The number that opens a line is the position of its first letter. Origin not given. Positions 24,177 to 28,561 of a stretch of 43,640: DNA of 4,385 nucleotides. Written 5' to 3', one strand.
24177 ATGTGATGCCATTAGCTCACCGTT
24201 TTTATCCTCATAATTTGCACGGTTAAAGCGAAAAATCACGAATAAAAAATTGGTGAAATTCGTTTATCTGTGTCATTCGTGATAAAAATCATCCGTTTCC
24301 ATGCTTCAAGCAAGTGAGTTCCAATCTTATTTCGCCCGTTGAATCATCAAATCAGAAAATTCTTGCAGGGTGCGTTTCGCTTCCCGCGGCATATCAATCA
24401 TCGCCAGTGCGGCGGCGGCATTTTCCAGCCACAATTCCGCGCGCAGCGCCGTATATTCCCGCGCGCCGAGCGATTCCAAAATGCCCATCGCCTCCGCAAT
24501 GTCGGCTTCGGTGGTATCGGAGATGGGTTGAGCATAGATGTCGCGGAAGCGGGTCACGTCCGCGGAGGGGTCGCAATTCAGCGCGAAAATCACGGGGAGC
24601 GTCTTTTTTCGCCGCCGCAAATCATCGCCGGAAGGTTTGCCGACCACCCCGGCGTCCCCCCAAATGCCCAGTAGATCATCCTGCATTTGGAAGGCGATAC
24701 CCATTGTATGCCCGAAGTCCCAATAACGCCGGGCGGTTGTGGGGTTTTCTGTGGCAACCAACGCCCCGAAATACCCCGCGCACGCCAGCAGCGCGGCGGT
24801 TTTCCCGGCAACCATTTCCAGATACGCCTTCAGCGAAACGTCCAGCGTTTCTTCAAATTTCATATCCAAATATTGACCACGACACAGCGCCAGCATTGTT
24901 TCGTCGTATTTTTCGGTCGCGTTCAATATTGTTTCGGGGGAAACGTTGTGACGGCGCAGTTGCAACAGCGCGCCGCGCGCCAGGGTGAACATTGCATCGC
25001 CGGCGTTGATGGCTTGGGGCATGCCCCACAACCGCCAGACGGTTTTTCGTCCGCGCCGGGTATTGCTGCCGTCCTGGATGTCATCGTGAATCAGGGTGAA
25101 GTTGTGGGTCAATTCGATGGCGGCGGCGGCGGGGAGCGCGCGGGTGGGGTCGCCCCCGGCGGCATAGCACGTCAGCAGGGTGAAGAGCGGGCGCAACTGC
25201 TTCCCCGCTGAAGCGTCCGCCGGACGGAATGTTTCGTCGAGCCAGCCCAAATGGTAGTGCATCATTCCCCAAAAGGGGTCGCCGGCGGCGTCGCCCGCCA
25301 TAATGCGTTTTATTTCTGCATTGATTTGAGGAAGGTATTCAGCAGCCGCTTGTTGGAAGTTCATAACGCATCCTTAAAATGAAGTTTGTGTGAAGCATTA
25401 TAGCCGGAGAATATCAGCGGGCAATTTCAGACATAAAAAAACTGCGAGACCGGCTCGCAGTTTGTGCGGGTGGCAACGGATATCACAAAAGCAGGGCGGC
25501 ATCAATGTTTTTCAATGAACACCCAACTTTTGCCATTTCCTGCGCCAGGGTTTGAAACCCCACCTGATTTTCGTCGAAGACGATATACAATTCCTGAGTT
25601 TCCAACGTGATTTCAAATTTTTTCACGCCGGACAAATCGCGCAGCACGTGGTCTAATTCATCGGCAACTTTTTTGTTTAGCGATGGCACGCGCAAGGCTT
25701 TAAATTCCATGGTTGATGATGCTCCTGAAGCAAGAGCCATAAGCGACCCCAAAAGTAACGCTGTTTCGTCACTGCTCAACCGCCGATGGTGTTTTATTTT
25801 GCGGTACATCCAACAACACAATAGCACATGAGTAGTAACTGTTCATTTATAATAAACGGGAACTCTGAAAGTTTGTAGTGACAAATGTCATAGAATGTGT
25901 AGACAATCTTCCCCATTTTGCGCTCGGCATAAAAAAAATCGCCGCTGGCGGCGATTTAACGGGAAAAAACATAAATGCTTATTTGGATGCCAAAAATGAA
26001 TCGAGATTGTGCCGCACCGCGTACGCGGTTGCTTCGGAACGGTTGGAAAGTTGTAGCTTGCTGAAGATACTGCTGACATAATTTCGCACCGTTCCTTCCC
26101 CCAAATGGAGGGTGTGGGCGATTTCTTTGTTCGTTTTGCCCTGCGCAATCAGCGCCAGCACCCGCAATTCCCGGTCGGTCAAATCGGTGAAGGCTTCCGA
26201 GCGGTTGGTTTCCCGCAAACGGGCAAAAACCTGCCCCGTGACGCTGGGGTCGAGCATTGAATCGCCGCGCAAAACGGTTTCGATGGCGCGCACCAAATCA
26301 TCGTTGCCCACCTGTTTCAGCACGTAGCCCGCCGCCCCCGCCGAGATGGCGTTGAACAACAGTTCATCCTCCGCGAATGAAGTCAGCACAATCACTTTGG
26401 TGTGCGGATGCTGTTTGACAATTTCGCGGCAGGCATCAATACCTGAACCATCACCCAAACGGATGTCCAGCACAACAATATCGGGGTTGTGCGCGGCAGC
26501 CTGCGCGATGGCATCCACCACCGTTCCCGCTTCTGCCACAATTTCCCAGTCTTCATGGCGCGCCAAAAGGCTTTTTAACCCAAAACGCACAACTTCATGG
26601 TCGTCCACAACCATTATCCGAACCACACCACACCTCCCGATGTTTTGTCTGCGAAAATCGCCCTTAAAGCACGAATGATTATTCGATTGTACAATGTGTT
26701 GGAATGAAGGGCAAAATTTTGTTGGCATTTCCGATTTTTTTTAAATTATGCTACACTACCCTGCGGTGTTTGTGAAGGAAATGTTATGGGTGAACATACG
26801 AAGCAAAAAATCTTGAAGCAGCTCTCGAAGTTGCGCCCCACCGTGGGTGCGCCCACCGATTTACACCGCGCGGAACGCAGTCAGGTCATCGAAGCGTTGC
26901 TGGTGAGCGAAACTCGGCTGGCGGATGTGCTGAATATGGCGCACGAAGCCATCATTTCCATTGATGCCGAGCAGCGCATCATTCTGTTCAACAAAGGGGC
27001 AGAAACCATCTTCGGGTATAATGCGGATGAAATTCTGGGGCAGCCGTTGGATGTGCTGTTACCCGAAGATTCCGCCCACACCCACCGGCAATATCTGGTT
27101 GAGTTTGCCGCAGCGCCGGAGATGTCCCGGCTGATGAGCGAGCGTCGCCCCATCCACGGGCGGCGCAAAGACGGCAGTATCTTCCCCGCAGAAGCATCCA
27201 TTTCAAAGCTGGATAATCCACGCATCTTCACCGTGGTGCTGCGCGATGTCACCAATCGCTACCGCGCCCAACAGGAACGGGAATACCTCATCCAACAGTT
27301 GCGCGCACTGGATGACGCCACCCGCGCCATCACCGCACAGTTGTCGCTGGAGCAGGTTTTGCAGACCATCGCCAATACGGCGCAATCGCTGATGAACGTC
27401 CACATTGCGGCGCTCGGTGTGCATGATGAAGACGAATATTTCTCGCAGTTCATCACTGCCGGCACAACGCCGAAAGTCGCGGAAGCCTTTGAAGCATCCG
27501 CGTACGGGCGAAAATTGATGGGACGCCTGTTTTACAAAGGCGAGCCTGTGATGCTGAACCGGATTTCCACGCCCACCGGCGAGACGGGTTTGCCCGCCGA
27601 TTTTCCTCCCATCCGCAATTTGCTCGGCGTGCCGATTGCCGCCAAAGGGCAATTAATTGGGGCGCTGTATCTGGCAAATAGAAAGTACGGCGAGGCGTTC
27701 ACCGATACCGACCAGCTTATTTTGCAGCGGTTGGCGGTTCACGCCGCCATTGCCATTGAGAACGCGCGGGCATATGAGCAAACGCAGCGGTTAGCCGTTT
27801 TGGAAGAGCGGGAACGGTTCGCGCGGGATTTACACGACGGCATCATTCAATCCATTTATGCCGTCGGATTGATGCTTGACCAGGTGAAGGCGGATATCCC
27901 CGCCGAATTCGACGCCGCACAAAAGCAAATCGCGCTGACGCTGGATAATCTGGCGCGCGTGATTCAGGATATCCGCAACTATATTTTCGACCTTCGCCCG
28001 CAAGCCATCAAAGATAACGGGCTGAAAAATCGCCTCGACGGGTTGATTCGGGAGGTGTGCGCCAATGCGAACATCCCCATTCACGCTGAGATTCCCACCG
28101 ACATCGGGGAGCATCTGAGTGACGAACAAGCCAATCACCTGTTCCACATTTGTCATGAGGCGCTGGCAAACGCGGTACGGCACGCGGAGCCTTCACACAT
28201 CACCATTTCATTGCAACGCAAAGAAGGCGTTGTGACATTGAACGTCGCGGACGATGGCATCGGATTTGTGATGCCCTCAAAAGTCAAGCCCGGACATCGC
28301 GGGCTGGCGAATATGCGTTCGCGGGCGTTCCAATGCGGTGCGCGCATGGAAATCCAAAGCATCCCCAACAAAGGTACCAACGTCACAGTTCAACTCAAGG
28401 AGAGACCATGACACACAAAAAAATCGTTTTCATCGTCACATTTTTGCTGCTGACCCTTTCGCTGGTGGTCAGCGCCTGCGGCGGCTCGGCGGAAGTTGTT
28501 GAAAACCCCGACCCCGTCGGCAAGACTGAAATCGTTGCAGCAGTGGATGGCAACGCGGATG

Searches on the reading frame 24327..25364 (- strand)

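Call 71: search_protein_families(library=pfam, proteins=[window:24327-25364:-], max_evalue=0.00001)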
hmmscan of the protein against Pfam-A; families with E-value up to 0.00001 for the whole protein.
window:24327-25364:- (345 aa): 1 family
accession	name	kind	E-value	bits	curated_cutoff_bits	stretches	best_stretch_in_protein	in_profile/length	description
PF00348.22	polyprenyl_synt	-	4.4e-63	213.3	27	1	42-290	4-245/251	Polyprenyl synthetase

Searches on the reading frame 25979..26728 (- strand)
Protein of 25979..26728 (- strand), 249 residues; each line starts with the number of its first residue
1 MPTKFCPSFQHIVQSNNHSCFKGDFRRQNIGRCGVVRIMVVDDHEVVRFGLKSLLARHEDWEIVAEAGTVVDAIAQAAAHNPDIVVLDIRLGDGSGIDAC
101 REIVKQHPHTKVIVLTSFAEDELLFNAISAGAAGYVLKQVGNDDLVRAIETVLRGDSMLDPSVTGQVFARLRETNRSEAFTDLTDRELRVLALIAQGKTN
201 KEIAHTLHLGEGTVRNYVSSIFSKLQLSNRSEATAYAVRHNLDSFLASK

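Call 71: search_protein_families(library=pfam, proteins=[window:25979-26728:-], max_evalue=0.00001)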
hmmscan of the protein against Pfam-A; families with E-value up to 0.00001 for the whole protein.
window:25979-26728:- (249 aa): 2 families
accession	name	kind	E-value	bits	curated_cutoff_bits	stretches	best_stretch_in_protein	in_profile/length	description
PF00072.30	Response_reg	-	5.5e-27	94.6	30.2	1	38-150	1-111/111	Response regulator receiver domain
PF00196.25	GerE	-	2.1e-18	66.1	23.5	1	183-237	3-57/57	Bacterial regulatory proteins, luxR family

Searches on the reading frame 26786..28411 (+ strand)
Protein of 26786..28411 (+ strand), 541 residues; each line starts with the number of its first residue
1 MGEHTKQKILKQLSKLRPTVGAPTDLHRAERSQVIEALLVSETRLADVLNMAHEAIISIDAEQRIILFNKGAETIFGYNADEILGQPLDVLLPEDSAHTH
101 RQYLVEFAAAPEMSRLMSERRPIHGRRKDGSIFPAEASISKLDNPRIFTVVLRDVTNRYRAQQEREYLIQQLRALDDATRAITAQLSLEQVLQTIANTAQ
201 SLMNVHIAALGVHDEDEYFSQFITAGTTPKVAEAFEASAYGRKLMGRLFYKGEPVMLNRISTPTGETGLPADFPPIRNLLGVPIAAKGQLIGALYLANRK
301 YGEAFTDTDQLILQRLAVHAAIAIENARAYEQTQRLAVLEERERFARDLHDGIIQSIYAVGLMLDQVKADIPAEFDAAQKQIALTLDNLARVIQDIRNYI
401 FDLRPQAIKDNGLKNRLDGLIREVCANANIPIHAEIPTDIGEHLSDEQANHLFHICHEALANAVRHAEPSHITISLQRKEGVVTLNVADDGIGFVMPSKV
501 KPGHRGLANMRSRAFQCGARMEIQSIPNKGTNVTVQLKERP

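Call 71: search_protein_families(library=pfam, proteins=[window:26786-28411:+], max_evalue=0.00001)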
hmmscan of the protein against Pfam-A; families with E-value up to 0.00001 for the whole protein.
window:26786-28411:+ (541 aa): 10 families
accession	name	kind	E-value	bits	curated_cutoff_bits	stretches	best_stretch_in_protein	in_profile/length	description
PF13185.12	GAF_2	-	9.7e-20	71.6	28.6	1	186-325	2-136/136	GAF domain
PF01590.32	GAF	-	3.5e-14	53.9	22.4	1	188-324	2-133/133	GAF domain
PF13426.13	PAS_9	-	1.4e-13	51.4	27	1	55-156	3-102/103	PAS domain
PF02518.31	HATPase_c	-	5.6e-12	46.5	26.4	1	449-540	3-110/111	Histidine kinase-, DNA gyrase B-, and HSP90-like ATPase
PF07730.19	HisKA_3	-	7e-12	46.2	24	1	341-406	1-66/68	Histidine kinase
PF00989.32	PAS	-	2.3e-11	44.1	22.6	1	46-155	4-113/113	PAS fold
PF13492.12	GAF_3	-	3.2e-11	44.2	27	1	187-326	1-129/129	GAF domain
PF08448.16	PAS_4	-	1e-08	35.8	23.1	1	54-160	6-110/110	PAS fold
PF13188.13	PAS_8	-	3.5e-07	30.3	21.8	1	44-100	2-55/65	PAS domain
PF13581.12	HATPase_c_2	-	5e-07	30.2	27.4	1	443-503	23-87/127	Histidine kinase-like ATPase domain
